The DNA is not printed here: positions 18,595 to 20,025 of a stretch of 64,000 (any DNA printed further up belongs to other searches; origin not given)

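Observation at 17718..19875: HldE split into separate genes, with the nucleotidyltransferase half fused to a GmhB-like phosphatase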

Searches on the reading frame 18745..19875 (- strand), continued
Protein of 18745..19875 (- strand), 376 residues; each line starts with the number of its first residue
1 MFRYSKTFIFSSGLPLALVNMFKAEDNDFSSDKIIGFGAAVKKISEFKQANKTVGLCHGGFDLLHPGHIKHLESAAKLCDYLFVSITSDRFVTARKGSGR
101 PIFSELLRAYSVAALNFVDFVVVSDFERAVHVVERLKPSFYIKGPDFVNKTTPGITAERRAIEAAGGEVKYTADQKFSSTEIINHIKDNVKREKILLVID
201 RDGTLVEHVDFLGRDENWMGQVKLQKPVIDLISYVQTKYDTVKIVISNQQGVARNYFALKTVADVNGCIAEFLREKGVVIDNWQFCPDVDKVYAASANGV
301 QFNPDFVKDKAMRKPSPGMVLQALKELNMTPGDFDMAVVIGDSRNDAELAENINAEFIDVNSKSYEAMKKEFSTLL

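Call 53: predict_structure(alignment_id=A2)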
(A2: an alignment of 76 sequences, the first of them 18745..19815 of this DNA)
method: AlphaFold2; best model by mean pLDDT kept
length: 356 residues; sequences in the alignment: 76
mean_pLDDT: 93.1   pTM: 0.67
mean pLDDT of the five models: 93.1, 92.9, 92.7, 92.0, 91.4
residues with pLDDT >= 90: 290; 70-90: 55; 50-70: 11; < 50: 0
segments of 3 or more residues with pLDDT < 50: none
pLDDT, mean of each block of 10 residues (from residue 1): 70 97 98 97 89 97 95 72 88 97 94 97 90 92 96 83 76 93 96 95 97 94 97 97 98 96 97 92 96 96 98 97 98 98 96 92
secondary structure, 60 per line:
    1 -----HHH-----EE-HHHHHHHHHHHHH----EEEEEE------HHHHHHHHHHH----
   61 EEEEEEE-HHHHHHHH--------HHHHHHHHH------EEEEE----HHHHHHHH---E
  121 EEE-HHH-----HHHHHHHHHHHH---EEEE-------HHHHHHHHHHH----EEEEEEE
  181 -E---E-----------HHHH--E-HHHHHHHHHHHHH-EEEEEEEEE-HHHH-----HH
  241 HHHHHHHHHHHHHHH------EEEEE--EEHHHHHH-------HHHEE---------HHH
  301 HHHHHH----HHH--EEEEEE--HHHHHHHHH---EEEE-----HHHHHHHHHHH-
elements in order: H17-29 E34-39 H46-56 E61-67 H69-76 H85-93 E100-104 H109-116 E120-123 H133-144 E148-151 H159-169 E174-180 H198-201 H206-218 E220-228 H230-233 H239-255 E262-266 H271-276 H298-306 E316-321 H324-332 E336-339 H345-355

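Call 57: search_protein_families(library=ncbifam, proteins=[L009:15491-16375:+, L009:14370-15410:+, L009:9947-10495:+, L009:12486-13142:-, L009:11251-12489:-, L009:10522-11238:-, L003:11119-12660:+, L065:7173-8174:+], max_evalue=0.000001)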
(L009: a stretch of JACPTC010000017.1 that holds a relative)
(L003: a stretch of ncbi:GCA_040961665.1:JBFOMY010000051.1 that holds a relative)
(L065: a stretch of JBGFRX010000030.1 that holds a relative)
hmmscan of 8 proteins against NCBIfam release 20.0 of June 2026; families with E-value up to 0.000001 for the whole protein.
L009:15491-16375:+ (294 aa): 13 families
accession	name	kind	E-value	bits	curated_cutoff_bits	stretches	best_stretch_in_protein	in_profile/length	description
TIGR04180.1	EDH_00030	hypoth_equivalog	6.8e-19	68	475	1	16-242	51-274/297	NAD-dependent 4,6-dehydratase LegB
TIGR01181.1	dTDP_gluc_dehyt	equivalog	3.1e-18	65.9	365.1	1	13-265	49-308/321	dTDP-glucose 4,6-dehydratase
TIGR01179.1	galE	equivalog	4.6e-17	61.8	262.3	1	19-258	52-315/332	UDP-glucose 4-epimerase GalE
NF043036.1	ErythonDh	equivalog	2.4e-12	46.7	325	1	12-125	50-164/321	D-erythronate dehydrogenase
TIGR03466.1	HpnA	hypoth_equivalog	4.9e-12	45.4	367.65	1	18-257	47-282/327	hopanoid-associated sugar epimerase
TIGR02197.1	heptose_epim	equivalog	6e-12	45.4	274.6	1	18-114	45-142/316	ADP-glyceromanno-heptose 6-epimerase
NF011728.1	PRK15181.1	equivalog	6.8e-12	45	760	1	14-131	69-186/348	Vi polysaccharide biosynthesis UDP-N-acetylglucosaminuronic acid C-4 epimerase TviC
TIGR04130.1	FnlA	equivalog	3.5e-11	42.6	730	1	11-93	49-132/337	UDP-N-acetylglucosamine 4,6-dehydratase/5-epimerase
TIGR03589.1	PseB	equivalog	1.1e-07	31.1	407.75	1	16-87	55-126/324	UDP-N-acetylglucosamine 4,6-dehydratase (inverting)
TIGR01214.1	rmlD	equivalog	1.6e-07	30.7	224.05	1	22-220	35-225/285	dTDP-4-dehydrorhamnose reductase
NF042423.1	oxyalk_red_Shew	equivalog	3.2e-07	29.7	580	1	16-126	51-161/331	2-alkyl-3-oxoalkanoate reductase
NF007956.0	PRK10675.1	subfamily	8e-07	28.5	394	0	19-125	55-164/338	UDP-glucose 4-epimerase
NF042422.1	oxyalk_red_OleD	equivalog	8.1e-07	28.7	580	0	17-90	44-114/329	2-alkyl-3-oxoalkanoate reductase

L009:14370-15410:+ (346 aa): 24 families
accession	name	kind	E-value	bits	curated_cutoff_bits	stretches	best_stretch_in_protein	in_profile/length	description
TIGR01179.1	galE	equivalog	3.2e-51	174.1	262.3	1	9-294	3-314/332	UDP-glucose 4-epimerase GalE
TIGR04180.1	EDH_00030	hypoth_equivalog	1.1e-46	159.3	475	1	9-291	2-295/297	NAD-dependent 4,6-dehydratase LegB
NF011728.1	PRK15181.1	equivalog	7.9e-46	156.6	760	1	5-302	15-334/348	Vi polysaccharide biosynthesis UDP-N-acetylglucosaminuronic acid C-4 epimerase TviC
TIGR01181.1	dTDP_gluc_dehyt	equivalog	2.3e-41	142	365.1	1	8-303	2-309/321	dTDP-glucose 4,6-dehydratase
TIGR02197.1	heptose_epim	equivalog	5.2e-40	137.5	274.6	1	9-305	2-313/316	ADP-glyceromanno-heptose 6-epimerase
NF007956.0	PRK10675.1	subfamily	4.4e-29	101.7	394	1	7-183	2-185/338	UDP-glucose 4-epimerase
NF007490.0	PRK10084.1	subfamily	7.1e-25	87.7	649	2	138-303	157-332/361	dTDP-glucose 4,6-dehydratase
NF007582.0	PRK10217.1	equivalog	1.7e-22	80.1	698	1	6-246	2-254/355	dTDP-glucose 4,6-dehydratase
NF042422.1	oxyalk_red_OleD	equivalog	3.4e-22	79.2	580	1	8-235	3-218/329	2-alkyl-3-oxoalkanoate reductase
NF008360.0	PRK11150.1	equivalog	5.1e-20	71.9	452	1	9-256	3-248/310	ADP-glyceromanno-heptose 6-epimerase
NF042423.1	oxyalk_red_Shew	equivalog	1e-17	64.2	580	1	2-234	5-223/331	2-alkyl-3-oxoalkanoate reductase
TIGR01472.1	gmd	equivalog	4.4e-17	62.3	415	1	6-254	1-260/342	GDP-mannose 4,6-dehydratase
NF047922.1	GDPFucSynFcl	equivalog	1.2e-15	57.8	500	1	5-300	2-296/308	GDP-L-fucose synthase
NF005998.1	PRK08125.1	equivalog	1.2e-15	57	777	1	3-256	313-579/649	bifunctional UDP-4-amino-4-deoxy-L-arabinose formyltransferase/UDP-glucuronic acid oxidase ArnA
NF008872.0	PRK11908.1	equivalog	3.8e-15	55.8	294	1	6-258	2-267/349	bifunctional UDP-4-keto-pentose/UDP-xylose synthase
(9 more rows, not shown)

L009:9947-10495:+ (182 aa): 4 families
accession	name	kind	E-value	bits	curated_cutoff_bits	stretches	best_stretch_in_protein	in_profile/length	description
TIGR02199.1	rfaE_dom_II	equivalog_domain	2e-32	112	181.5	1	37-178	5-143/144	D-glycero-beta-D-manno-heptose 1-phosphate adenylyltransferase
NF008454.0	PRK11316.1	equivalog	3e-26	92.1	521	1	22-179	319-473/475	bifunctional D-glycero-beta-D-manno-heptose-7-phosphate kinase/D-glycero-beta-D-manno-heptose 1-phosphate adenylyltransferase HldE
TIGR00125.1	cyt_tran_rel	domain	1.7e-11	44.1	27.7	1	46-103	2-56/65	adenylyltransferase/cytidyltransferase family protein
TIGR01518.1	g3p_cytidyltrns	equivalog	7.9e-09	35.7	165.4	1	47-151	2-104/125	glycerol-3-phosphate cytidylyltransferase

L009:12486-13142:- (218 aa): 4 families
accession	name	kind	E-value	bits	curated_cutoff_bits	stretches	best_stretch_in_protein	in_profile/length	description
TIGR00460.1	fmt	equivalog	6.2e-13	48.5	201.5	1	47-203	81-239/315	methionyl-tRNA formyltransferase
NF005998.1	PRK08125.1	equivalog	8.4e-12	44.3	777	1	45-208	75-241/649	bifunctional UDP-4-amino-4-deoxy-L-arabinose formyltransferase/UDP-glucuronic acid oxidase ArnA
NF005414.0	PRK06988.1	equivalog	2e-08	33.6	316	1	45-208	77-244/311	formyltransferase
NF005755.0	PRK07579.1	equivalog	1.1e-07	31.9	238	1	47-210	67-235/245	dTDP-4-amino-4,6-dideoxyglucose formyltransferase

L009:11251-12489:- (412 aa): 16 families
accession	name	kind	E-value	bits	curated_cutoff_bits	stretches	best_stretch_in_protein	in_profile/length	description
TIGR03588.1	PseC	equivalog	4.8e-78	262.7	423.5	1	17-405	9-379/380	UDP-4-amino-4,6-dideoxy-N-acetyl-beta-L-altrosamine transaminase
NF008658.2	PRK11658.1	equivalog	6.9e-63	212.5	631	2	17-206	12-198/379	UDP-4-amino-4-deoxy-L-arabinose aminotransferase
NF008687.0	PRK11706.1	equivalog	4.8e-56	190.1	375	2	19-215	11-206/375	dTDP-4-amino-4,6-dideoxygalactose transaminase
TIGR04181.1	NHT_00031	hypoth_equivalog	1.8e-50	171.9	420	2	17-216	8-222/359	LegC family aminotransferase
TIGR02379.1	ECA_wecE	subfamily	2.1e-46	158.4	434.85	1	20-406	12-375/376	dTDP-4-amino-4,6-dideoxy-D-glucose transaminase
NF011936.0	PRK15407.1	equivalog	3.4e-42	144.7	423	1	15-342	42-372/440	lipopolysaccharide biosynthesis protein RfbH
TIGR04427.1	PLP_DesI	equivalog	1.1e-31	110.3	650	1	35-223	48-232/390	dTDP-4-dehydro-6-deoxyglucose aminotransferase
NF006096.0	PRK08248.1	equivalog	3.4e-12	45.7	726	1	38-208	63-232/431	homocysteine synthase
TIGR01326.1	OAH_OAS_sulfhy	subfamily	2.8e-09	36.2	495.1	1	39-202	57-218/418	O-acetylhomoserine aminocarboxypropyltransferase/cysteine synthase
NF006095.0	PRK08247.1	equivalog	3e-08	32.8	585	1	36-164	50-177/369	methionine biosynthesis PLP-dependent protein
NF004757.0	PRK06084.1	equivalog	3.4e-08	32.8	790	1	39-209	58-227/425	bifunctional O-acetylhomoserine aminocarboxypropyltransferase/cysteine synthase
NF006810.0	PRK09331.1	subfamily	1.6e-07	30.4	301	1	38-178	64-215/397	Sep-tRNA:Cys-tRNA synthetase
TIGR01977.1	am_tr_V_EF2568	hypoth_equivalog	1.7e-07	30.6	377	1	61-213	69-224/376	cysteine desulfurase family protein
NF005816.0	PRK07682.1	equivalog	1.9e-07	30.1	620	1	50-161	86-203/390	aminotransferase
NF004650.0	PRK05994.1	equivalog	5.2e-07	28.8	667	1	44-202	68-224/427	O-acetylhomoserine aminocarboxypropyltransferase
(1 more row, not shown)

L009:10522-11238:- (238 aa): 16 families
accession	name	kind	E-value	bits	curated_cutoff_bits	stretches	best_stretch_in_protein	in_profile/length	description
TIGR03937.1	PgaC_IcaA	equivalog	1.2e-22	80.4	422.3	1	5-132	42-166/407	poly-beta-1,6-N-acetyl-D-glucosamine synthase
NF007482.0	PRK10073.1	equivalog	3e-18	65.9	423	1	5-124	3-118/334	glycosyltransferase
NF047683.1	TeichurnBiosyTuaG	equivalog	6.9e-17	61.9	400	1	7-125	5-120/252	teichuronic acid biosynthesis protein TuaG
NF047588.1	GlcsyltransPgfSStrep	equivalog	2.7e-13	49.8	500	1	10-124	3-118/308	glycosyltransferase PgfS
NF050050.1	ProtGlycPglI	equivalog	1.9e-12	47.2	500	1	9-118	3-110/306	GalNAc(5)-diNAcBac-PP-undecaprenol beta-1,3-glucosyltransferase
TIGR04283.1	glyco_like_mftF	equivalog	2e-12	47.2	182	1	10-116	1-97/221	TIGR04283 family arsenosugar biosynthesis glycosyltransferase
NF007986.1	PRK10714.1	equivalog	3.3e-12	46.1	529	1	9-168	7-168/316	undecaprenyl-phosphate 4-deoxy-4-formamido-L-arabinose transferase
NF041391.1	DPhHxTase_Halo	equivalog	5.3e-11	41.9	375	1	22-206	5-186/213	dolichyl-phosphate hexose transferase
NF053739.1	GlytfEpsEBac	equivalog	4.1e-10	39.1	450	1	10-102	3-93/265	glycosyltransferase EpsE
NF041875.1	EPS_EpsD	equivalog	8.8e-09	35.2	370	1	10-110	1-98/325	exopolysaccharide biosynthesis glycosyltransferase EpsD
NF010496.0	PRK13915.1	equivalog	1.4e-08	34.2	262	1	2-101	25-126/307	glucosyl-3-phosphoglycerate synthase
NF038302.1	EPS_HpsE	equivalog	1.5e-08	34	300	1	9-116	2-111/307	hormogonium polysaccharide biosynthesis glycosyltransferase HpsE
TIGR03111.1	glyc2_xrt_Gpos1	hypoth_equivalog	4.3e-08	32.4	363.95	1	9-116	50-156/439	TIGR03111 family XrtG-associated glycosyltransferase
NF041394.1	GtaseAglG_Halo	equivalog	4.8e-08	32.6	440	1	10-122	3-113/304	glucosyl-dolichyl phosphate glucuronosyltransferase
NF058614.1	PPMAGASynPpgS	equivalog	4.7e-07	29.5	370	1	12-203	4-196/226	polyprenyl-phospho-N-acetylgalactosaminyl synthase PpgS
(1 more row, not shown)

L003:11119-12660:+ (513 aa): 12 families
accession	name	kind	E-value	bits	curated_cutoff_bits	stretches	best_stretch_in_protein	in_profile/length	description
NF008454.0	PRK11316.1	equivalog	4e-46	157.6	521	2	5-123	318-438/475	bifunctional D-glycero-beta-D-manno-heptose-7-phosphate kinase/D-glycero-beta-D-manno-heptose 1-phosphate adenylyltransferase HldE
TIGR02198.1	rfaE_dom_I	equivalog_domain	1.2e-34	119.9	345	1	193-496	2-303/315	D-glycero-beta-D-manno-heptose-7-phosphate kinase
TIGR02199.1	rfaE_dom_II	equivalog_domain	3.1e-30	104.9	181.5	1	19-164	3-141/144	D-glycero-beta-D-manno-heptose 1-phosphate adenylyltransferase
TIGR00125.1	cyt_tran_rel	domain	1.5e-13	50.7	27.7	1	30-89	2-60/65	adenylyltransferase/cytidyltransferase family protein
TIGR02152.1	D_ribokin_bact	equivalog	6.8e-11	42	299.65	1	321-502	114-293/298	ribokinase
TIGR01518.1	g3p_cytidyltrns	equivalog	1.3e-09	38.2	165.4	1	32-99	3-70/125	glycerol-3-phosphate cytidylyltransferase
NF001985.0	PRK00777.1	subfamily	1e-07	32.1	104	1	33-88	10-65/157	pantetheine-phosphate adenylyltransferase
TIGR03168.1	1-PFK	subfamily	1.8e-07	30.4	216.4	0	235-494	31-286/305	hexose kinase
NF006957.1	PRK09434.1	equivalog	2.2e-07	30.7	450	1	385-500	179-297/302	fructokinase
NF041164.1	NucKinThplmales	equivalog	3.6e-07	29.7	450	1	410-508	192-290/295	nucleoside kinase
NF053626.1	RibKinHalex1628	equivalog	7.8e-07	28.9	330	0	415-509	197-292/293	ATP-dependent ribose-1-phosphate kinase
TIGR03828.1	pfkB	equivalog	8.7e-07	28.3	292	0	393-493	186-285/305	1-phosphofructokinase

L065:7173-8174:+ (334 aa): 16 families
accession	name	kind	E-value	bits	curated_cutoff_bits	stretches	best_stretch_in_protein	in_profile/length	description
TIGR02199.1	rfaE_dom_II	equivalog_domain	1.8e-59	199.7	181.5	1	193-332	3-142/144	D-glycero-beta-D-manno-heptose 1-phosphate adenylyltransferase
NF008454.0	PRK11316.1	equivalog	3e-53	181.1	521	1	156-333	297-472/475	bifunctional D-glycero-beta-D-manno-heptose-7-phosphate kinase/D-glycero-beta-D-manno-heptose 1-phosphate adenylyltransferase HldE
NF006506.0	PRK08942.1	equivalog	5.1e-46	156.5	178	1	3-176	2-172/182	D-glycero-beta-D-manno-heptose 1,7-bisphosphate 7-phosphatase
TIGR00213.1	GmhB_yaeD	subfamily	1.2e-45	155.3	149.6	1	5-151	2-147/176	D-glycero-beta-D-manno-heptose 1,7-bisphosphate 7-phosphatase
TIGR01656.1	Histidinol-ppas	subfamily_domain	3.5e-39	134.1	84.15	1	6-150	2-142/149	histidinol-phosphate phosphatase domain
TIGR01662.1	HAD-SF-IIIA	subfamily_domain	3.5e-32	111.4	44.6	1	5-153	1-138/141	HAD-IIIA family hydrolase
NF050049.1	HBPPhtaseGmhB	domain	1.1e-31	110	250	1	4-174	3-167/171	D-glycero-alpha-D-manno-heptose-1,7-bisphosphate 7-phosphatase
NF005264.0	PRK06769.1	equivalog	2.1e-21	76.5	217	1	3-164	3-147/175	HAD-IIIA family hydrolase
NF003937.0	PRK05446.1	equivalog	1.1e-19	70.7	443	1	3-169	2-157/355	bifunctional histidinol-phosphatase/imidazoleglycerol-phosphate dehydratase HisB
TIGR00125.1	cyt_tran_rel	domain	4.1e-18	65.3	27.7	1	203-268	1-63/65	adenylyltransferase/cytidyltransferase family protein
TIGR01261.1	hisB_Nterm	equivalog_domain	2.9e-17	62.6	140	1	5-156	2-149/161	histidinol-phosphatase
TIGR01518.1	g3p_cytidyltrns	equivalog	3.8e-16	59.3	165.4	1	204-330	1-123/125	glycerol-3-phosphate cytidylyltransferase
NF001985.0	PRK00777.1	subfamily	8.3e-10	38.9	104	1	202-265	5-67/157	pantetheine-phosphate adenylyltransferase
NF002250.0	PRK01170.1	subfamily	2e-08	34.1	489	1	203-261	2-58/322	bifunctional pantetheine-phosphate adenylyltransferase/NTP phosphatase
NF009695.0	PRK13222.1-2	equivalog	3.6e-08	33.2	225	0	108-153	148-193/226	phosphoglycolate phosphatase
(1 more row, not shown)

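Call 58: fold_search(model_id=the predicted structure, library=pdb)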
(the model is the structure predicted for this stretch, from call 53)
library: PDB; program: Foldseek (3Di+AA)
matches with E <= 10: 1467; with E <= 0.001: 166
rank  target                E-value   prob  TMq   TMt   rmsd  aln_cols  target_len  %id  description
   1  5xf2_B                3.8e-11  1.00  0.37  0.77   4.4       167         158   28  Crystal structure of SeMet-HldC from Burkholderia pseudomallei (released 2017-07-19)
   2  5xf2_E                1.4e-10  1.00  0.34  0.80   3.8       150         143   29  Crystal structure of SeMet-HldC from Burkholderia pseudomallei (released 2017-07-19)
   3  5xf2_A                1.7e-10  1.00  0.34  0.80   3.8       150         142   29  Crystal structure of SeMet-HldC from Burkholderia pseudomallei (released 2017-07-19)
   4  2gmw_B                2.8e-10  1.00  0.40  0.73   3.5       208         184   20  Crystal Structure of D,D-heptose 1.7-bisphosphate phosphatase from E. Coli. (released 2007-04-10)
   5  3elb                  2.8e-10  1.00  0.32  0.38  18.6       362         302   15  Human CTP: Phosphoethanolamine Cytidylyltransferase in complex with CMP (released 2008-10-21)
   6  3l8e_B                1.4e-09  1.00  0.39  0.72   4.3       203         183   20  Crystal Structure of apo form of D,D-heptose 1.7-bisphosphate phosphatase from E. Coli (released 2010-02-02)
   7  3l8e_A                2.6e-09  1.00  0.40  0.71   4.0       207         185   19  Crystal Structure of apo form of D,D-heptose 1.7-bisphosphate phosphatase from E. Coli (released 2010-02-02)
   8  4xsv                  3.0e-09  1.00  0.33  0.38  19.2       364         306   15  Human CTP: Phosphoethanolamine Cytidylyltransferase in complex with CTP (released 2016-03-16)
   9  2o2x                  3.2e-09  1.00  0.38  0.63   3.1       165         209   28  Crystal structure of a putative had-like phosphatase (mll2559) from mesorhizobium loti at 1.50 A resolution (released 2006-12-19)
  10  3l8h_A                4.6e-09  1.00  0.38  0.70   3.7       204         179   18  Crystal Structure of D,D-heptose 1.7-bisphosphate phosphatase from B. bronchiseptica complexed with magnesium and phos (released 2010-02-02)
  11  2gmw_A                5.8e-09  1.00  0.38  0.70   4.0       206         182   20  Crystal Structure of D,D-heptose 1.7-bisphosphate phosphatase from E. Coli. (released 2007-04-10)
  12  2fpr_A                3.0e-08  1.00  0.38  0.82   3.3       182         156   21  Crystal structure the N-terminal domain of E. coli HisB. Apo Mg model. (released 2006-09-05)
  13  2fps_A                1.4e-07  1.00  0.38  0.80   3.0       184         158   21  Crystal structure of the N-terminal domain of E.coli HisB- Apo Ca model. (released 2006-09-05)
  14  2fpr_B                5.5e-07  1.00  0.37  0.76   3.6       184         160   20  Crystal structure the N-terminal domain of E. coli HisB. Apo Mg model. (released 2006-09-05)
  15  5x3d                  5.8e-07  1.00  0.31  0.81   2.8       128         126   20  Crystal structure of HEP-CMP-bound form of cytidylyltransferase (CyTase) domain of Fom1 from Streptomyces wedmorensis (released 2017-09-13)
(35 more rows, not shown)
